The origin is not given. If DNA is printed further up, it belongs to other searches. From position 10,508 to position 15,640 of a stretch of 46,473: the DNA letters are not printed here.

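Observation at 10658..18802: Four tail-borne peptidoglycan-hydrolase domains, with a duplicated M23 module shared between tape measure and Tal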

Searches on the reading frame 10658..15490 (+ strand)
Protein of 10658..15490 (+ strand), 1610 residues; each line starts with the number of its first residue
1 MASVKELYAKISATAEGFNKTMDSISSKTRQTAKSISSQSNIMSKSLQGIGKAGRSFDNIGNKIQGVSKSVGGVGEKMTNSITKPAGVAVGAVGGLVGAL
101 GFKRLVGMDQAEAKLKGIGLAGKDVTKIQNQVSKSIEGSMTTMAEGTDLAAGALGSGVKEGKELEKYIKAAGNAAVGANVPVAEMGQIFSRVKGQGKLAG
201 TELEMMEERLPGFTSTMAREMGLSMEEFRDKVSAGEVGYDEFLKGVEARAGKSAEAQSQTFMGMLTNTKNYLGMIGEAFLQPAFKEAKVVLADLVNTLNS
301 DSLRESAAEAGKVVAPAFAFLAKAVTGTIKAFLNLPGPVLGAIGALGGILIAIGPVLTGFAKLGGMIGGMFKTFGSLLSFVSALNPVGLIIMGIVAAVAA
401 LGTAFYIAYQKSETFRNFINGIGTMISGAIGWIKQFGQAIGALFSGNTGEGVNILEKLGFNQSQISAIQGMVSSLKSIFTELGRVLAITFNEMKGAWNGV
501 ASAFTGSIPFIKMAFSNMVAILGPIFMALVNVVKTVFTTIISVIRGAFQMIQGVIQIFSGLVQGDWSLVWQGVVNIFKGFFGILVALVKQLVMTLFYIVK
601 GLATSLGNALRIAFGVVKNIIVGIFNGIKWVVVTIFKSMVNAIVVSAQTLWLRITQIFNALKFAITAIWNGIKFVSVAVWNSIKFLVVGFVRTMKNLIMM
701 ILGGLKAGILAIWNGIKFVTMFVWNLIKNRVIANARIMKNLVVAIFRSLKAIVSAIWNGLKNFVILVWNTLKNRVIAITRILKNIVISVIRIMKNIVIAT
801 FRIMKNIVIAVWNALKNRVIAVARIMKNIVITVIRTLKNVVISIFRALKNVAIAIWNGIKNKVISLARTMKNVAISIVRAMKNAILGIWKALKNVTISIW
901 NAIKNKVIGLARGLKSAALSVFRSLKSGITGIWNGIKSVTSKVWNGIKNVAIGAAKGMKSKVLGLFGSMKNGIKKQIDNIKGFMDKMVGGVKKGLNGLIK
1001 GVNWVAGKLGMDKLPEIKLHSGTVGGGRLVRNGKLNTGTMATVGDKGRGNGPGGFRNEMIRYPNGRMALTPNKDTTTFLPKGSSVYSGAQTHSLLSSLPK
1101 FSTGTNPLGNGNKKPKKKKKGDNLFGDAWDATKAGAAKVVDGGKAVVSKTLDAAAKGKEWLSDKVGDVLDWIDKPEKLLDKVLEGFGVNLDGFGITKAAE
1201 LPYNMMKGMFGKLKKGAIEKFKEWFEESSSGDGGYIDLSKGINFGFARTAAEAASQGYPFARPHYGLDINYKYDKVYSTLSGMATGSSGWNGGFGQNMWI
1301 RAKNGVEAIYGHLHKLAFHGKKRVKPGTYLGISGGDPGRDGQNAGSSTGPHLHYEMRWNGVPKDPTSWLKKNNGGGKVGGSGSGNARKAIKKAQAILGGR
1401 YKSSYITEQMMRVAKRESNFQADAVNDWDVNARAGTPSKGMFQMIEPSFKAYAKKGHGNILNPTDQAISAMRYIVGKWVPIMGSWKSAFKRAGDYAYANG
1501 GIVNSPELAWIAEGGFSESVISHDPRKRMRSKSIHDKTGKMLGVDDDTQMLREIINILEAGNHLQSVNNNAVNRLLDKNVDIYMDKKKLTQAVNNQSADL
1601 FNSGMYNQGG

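Call 6: search_protein_families(library=pfam, proteins=[window:10658-15490:+], max_evalue=0.01)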
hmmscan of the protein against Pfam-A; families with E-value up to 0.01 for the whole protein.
window:10658-15490:+ (1610 aa): 4 families
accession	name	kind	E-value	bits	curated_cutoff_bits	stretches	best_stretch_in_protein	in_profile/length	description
PF01551.29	Peptidase_M23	-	3e-16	59.8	28.7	1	1263-1365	2-96/96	Peptidase family M23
PF20155.4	TMP_3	-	5.5e-15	56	41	1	107-273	9-184/192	Tape measure protein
PF01464.25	SLT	-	0.00068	19.6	21.3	1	1409-1474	16-76/117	Transglycosylase SLT domain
PF06791.18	TMP_2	-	0.002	18.3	30.2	1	366-439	51-124/208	Prophage tail length tape measure protein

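Call 7: search_protein_families(library=phrogs, proteins=[window:10658-15490:+], max_evalue=0.001)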
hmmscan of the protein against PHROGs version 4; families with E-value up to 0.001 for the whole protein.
window:10658-15490:+ (1610 aa): 34 families (the best 25 are shown)
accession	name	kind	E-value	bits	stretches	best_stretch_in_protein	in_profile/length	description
phrog_167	-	tail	2.6e-213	712.5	3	932-1597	922-1527/1555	tail length tape measure protein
phrog_4070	-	tail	3.9e-209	698.2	3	811-1543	192-901/989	tail length tape measure protein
phrog_8537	-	unknown function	1.1e-87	295.8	1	1256-1557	7-309/384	-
phrog_58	-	tail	9.1e-64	217.5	3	16-643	260-907/1544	tail length tape measure protein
phrog_1272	-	tail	1.4e-47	163.3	2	566-1228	683-1192/1606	tail length tape measure protein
phrog_8927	-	tail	5.1e-46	158.4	3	11-667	156-845/1619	tail length tape measure protein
phrog_971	-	lysis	1.1e-37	131.4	2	45-682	117-755/1338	endolysin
phrog_4200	-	tail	3.4e-36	126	3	767-1034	343-604/732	tail length tape measure protein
phrog_16277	-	tail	3.5e-27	94.9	1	65-335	202-477/1851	tail length tape measure protein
phrog_1535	-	tail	1.6e-26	93.8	3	265-611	700-1041/1152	tail length tape measure protein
phrog_4197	-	tail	5.8e-26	91.6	1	730-1525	846-1579/1783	tail length tape measure protein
phrog_17020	-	unknown function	3.7e-24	86.6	3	874-1001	68-195/353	-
phrog_991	-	tail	1.6e-23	83.3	2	18-594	218-826/1966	tail length tape measure protein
phrog_11489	-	unknown function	1.5e-20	74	1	1394-1544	1484-1633/1717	-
phrog_26805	-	unknown function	9.5e-19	68.1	3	851-1002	350-501/697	-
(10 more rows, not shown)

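Call 76: search_protein_families(library=ncbifam, proteins=[window:10658-15490:+], max_evalue=0.001)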
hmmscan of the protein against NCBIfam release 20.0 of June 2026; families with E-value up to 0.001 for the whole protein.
window:10658-15490:+ (1610 aa): 7 families
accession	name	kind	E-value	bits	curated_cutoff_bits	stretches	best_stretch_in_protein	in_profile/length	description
TIGR02675.1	tape_meas_nterm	domain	2.5e-08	34.1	21.35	1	189-242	22-75/75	tape measure protein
NF053824.1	PdgNdpepShyC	equivalog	1.9e-06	27.1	700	1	1276-1366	309-390/429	peptidoglycan DD-endopeptidase ShyC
NF052336.1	PdgHdaseHSB100310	equivalog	4.9e-05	22.8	500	1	1262-1373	55-162/316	peptidoglycan hydrolase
NF041208.1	celldiv_DipM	equivalog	6.1e-05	22.4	740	1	1293-1370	349-418/419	cell division endopeptidase DipM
NF008652.0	PRK11649.1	equivalog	6.3e-05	21.8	341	1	1294-1361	343-402/439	murein DD-endopeptidase MepM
NF052530.1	Heli_ShapePgp3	exception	0.00015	21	300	1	1295-1373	198-268/270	peptidoglycan metallopeptidase Pgp3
NF053738.1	S2SprSpoIIQBc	equivalog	0.00027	20.7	250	1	1265-1372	123-226/232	stage II sporulation protein SpoIIQ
